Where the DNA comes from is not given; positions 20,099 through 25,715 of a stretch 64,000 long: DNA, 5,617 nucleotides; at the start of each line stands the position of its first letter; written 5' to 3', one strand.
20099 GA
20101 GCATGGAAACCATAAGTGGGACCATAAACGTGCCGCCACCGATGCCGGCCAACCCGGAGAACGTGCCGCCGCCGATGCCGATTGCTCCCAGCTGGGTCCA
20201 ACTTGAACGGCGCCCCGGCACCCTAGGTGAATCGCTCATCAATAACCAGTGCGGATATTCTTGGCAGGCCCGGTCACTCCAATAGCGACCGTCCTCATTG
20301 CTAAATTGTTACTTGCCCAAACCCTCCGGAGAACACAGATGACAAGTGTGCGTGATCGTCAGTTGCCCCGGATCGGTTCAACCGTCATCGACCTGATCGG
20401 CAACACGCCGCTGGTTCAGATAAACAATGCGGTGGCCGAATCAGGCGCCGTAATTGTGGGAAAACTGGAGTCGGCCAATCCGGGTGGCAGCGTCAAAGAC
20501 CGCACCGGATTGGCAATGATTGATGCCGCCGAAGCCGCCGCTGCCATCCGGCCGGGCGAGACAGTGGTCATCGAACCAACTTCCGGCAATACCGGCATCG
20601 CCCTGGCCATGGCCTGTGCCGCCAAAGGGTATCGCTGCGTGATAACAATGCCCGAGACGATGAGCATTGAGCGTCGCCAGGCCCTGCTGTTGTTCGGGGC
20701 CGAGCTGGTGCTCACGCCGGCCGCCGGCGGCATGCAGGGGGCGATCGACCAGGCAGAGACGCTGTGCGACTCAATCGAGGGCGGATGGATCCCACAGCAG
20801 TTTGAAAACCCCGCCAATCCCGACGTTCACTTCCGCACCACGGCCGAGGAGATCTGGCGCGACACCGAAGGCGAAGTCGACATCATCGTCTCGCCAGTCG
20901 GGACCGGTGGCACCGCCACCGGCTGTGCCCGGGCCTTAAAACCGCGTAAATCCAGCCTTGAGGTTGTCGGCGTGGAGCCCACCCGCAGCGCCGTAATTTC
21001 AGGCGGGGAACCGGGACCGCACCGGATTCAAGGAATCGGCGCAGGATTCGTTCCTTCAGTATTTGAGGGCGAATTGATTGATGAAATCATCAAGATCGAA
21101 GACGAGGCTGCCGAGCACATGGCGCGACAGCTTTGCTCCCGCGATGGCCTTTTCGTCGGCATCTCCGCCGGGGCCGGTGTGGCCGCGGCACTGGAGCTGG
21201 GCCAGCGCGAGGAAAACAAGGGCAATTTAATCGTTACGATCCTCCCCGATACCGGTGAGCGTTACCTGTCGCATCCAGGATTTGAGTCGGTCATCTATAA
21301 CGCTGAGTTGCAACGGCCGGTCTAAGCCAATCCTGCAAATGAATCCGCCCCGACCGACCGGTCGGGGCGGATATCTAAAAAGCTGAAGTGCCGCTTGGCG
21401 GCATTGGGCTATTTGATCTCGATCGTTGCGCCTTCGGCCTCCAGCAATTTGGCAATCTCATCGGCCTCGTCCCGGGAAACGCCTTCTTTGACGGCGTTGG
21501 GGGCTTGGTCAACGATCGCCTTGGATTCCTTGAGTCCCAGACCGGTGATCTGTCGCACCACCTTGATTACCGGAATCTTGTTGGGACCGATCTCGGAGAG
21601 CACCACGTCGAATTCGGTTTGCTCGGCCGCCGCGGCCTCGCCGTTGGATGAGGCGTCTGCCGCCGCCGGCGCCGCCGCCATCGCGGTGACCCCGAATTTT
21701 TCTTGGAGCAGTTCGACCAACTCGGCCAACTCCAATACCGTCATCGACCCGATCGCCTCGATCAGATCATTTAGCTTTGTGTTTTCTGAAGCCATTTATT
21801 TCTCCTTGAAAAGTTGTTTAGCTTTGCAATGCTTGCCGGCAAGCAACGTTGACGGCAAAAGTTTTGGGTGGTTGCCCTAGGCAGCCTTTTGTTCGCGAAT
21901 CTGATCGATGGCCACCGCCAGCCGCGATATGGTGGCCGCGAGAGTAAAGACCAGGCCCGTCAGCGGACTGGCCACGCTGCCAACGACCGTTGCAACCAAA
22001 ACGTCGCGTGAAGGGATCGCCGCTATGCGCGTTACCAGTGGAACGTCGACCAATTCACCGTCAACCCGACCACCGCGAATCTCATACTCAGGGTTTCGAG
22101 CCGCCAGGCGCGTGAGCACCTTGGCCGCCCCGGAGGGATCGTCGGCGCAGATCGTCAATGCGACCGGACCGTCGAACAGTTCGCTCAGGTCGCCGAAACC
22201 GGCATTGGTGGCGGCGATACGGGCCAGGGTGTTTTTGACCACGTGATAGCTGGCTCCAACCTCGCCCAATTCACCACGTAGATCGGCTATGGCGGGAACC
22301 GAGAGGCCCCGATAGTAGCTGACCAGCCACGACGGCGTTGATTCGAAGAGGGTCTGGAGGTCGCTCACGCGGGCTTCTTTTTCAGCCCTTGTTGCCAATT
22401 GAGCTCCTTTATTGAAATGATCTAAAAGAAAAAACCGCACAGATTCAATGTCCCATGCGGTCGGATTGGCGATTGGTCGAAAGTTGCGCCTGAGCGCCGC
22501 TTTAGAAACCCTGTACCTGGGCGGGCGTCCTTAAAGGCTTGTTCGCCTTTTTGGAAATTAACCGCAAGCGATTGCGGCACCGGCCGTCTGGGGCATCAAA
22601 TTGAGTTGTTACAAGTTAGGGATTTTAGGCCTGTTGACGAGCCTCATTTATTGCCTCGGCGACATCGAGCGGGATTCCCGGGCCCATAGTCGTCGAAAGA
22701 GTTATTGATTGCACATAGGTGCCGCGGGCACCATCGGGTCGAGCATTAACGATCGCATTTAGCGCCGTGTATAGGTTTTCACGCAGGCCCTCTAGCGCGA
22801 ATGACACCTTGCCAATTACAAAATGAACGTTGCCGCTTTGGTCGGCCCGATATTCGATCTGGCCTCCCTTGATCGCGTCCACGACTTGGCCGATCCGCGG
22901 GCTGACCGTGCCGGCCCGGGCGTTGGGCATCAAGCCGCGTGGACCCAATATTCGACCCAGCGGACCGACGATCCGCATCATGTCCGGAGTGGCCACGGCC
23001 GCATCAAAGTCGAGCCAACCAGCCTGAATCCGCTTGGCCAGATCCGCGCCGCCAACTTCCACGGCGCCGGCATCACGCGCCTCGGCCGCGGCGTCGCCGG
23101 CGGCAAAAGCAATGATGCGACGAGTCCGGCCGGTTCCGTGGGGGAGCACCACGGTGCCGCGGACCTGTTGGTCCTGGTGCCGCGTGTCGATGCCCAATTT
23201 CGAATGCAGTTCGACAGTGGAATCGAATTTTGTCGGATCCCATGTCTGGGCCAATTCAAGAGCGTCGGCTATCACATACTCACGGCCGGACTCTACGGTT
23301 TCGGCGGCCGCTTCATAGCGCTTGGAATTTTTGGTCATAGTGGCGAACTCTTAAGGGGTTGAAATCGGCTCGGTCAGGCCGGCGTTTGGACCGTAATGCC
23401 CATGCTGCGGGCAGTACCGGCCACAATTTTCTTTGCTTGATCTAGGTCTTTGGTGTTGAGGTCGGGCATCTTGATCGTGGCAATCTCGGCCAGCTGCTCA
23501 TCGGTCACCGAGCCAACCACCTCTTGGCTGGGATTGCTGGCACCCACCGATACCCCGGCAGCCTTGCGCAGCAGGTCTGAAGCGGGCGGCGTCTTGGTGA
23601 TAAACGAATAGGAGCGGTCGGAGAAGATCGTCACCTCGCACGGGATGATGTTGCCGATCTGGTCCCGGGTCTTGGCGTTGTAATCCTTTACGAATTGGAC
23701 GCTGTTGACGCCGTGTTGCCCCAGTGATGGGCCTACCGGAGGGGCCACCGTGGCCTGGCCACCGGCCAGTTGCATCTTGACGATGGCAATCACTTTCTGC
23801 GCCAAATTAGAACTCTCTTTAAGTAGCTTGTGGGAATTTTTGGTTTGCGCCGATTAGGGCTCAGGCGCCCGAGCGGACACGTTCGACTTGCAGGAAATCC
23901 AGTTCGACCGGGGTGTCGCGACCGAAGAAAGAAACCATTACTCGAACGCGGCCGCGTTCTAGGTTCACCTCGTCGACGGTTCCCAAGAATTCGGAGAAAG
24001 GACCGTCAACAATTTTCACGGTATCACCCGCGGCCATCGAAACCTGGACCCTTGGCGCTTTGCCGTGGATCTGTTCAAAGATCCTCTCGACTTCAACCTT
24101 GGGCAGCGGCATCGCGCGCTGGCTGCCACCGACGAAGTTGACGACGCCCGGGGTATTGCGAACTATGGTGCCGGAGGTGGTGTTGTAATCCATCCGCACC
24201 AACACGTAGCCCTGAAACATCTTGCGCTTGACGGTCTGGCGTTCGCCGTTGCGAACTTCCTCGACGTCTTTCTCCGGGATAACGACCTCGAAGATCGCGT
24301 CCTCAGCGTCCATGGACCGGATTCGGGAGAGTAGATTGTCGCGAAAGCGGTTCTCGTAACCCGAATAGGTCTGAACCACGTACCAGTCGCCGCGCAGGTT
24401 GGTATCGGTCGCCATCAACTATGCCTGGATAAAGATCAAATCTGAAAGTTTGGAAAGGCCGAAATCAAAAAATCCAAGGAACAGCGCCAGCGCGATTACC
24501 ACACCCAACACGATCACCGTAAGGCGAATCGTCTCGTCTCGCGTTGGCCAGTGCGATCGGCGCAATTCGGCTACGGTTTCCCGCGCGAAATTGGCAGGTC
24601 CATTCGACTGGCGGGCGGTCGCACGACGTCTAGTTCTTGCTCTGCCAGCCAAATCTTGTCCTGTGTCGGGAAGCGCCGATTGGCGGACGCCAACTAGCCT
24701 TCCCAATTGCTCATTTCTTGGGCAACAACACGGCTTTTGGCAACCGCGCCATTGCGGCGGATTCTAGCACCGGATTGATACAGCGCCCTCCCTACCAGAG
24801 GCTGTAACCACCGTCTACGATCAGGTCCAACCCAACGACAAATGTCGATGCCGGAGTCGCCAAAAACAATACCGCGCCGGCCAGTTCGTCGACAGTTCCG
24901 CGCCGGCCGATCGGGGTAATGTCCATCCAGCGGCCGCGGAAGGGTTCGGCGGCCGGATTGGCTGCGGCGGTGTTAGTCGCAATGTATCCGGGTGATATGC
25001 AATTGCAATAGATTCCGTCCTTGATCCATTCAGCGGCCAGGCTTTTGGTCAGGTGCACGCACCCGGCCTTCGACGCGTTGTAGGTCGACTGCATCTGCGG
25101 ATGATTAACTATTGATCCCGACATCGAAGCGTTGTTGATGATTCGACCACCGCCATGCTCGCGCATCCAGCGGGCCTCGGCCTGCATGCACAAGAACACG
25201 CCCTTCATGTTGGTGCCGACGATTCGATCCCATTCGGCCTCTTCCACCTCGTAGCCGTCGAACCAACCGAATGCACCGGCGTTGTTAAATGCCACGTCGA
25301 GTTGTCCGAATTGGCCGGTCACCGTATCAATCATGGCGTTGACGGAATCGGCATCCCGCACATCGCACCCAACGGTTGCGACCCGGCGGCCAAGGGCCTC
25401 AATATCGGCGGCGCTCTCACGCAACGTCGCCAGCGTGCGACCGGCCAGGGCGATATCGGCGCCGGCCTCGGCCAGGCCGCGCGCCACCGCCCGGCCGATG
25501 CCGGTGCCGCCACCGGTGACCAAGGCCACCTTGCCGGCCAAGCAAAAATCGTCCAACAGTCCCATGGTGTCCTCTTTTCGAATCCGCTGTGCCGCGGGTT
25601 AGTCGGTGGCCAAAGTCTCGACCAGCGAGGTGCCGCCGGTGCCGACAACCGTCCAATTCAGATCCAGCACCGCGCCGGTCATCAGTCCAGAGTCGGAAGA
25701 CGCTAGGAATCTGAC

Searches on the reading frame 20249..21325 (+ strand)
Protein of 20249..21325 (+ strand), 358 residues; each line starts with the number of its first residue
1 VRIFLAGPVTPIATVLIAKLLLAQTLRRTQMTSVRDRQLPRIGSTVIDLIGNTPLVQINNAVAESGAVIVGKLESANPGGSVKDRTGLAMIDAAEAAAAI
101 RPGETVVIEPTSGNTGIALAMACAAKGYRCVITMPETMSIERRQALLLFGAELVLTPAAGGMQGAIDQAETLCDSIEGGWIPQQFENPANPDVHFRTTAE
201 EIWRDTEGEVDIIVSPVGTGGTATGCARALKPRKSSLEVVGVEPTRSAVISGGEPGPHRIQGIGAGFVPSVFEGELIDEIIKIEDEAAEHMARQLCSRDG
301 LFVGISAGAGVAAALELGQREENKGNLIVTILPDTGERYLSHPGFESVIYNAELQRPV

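Call 35: search_protein_families(library=pfam, proteins=[window:20249-21325:+], max_evalue=0.00001)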
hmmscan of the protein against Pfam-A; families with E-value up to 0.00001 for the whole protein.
window:20249-21325:+ (358 aa): 1 family
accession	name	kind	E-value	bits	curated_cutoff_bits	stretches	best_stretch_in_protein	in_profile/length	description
PF00291.31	PALP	-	6.4e-72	242.8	35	1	48-334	3-295/295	Pyridoxal-phosphate dependent enzyme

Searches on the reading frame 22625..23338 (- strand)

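Call 35: search_protein_families(library=pfam, proteins=[window:22625-23338:-], max_evalue=0.00001)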
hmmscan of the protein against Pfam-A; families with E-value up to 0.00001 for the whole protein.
window:22625-23338:- (237 aa): 1 family
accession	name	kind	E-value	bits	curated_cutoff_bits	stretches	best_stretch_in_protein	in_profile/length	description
PF00687.26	Ribosomal_L1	-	5.7e-58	196.2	32.2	1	35-220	6-198/198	Ribosomal protein L1p/L10e family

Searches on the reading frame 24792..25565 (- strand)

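Call 35: search_protein_families(library=pfam, proteins=[window:24792-25565:-], max_evalue=0.00001)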
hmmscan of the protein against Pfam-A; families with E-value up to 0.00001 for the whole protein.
window:24792-25565:- (257 aa): 3 families
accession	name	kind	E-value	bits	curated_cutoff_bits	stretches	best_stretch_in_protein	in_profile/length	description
PF13561.12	adh_short_C2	-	2.9e-59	201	27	1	21-255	6-236/236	Enoyl-(Acyl carrier protein) reductase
PF00106.31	adh_short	-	4.4e-51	173.6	26.6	1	12-204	1-191/195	short chain dehydrogenase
PF08659.16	KR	-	2.4e-12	47.6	22.6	1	14-164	3-151/180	KR domain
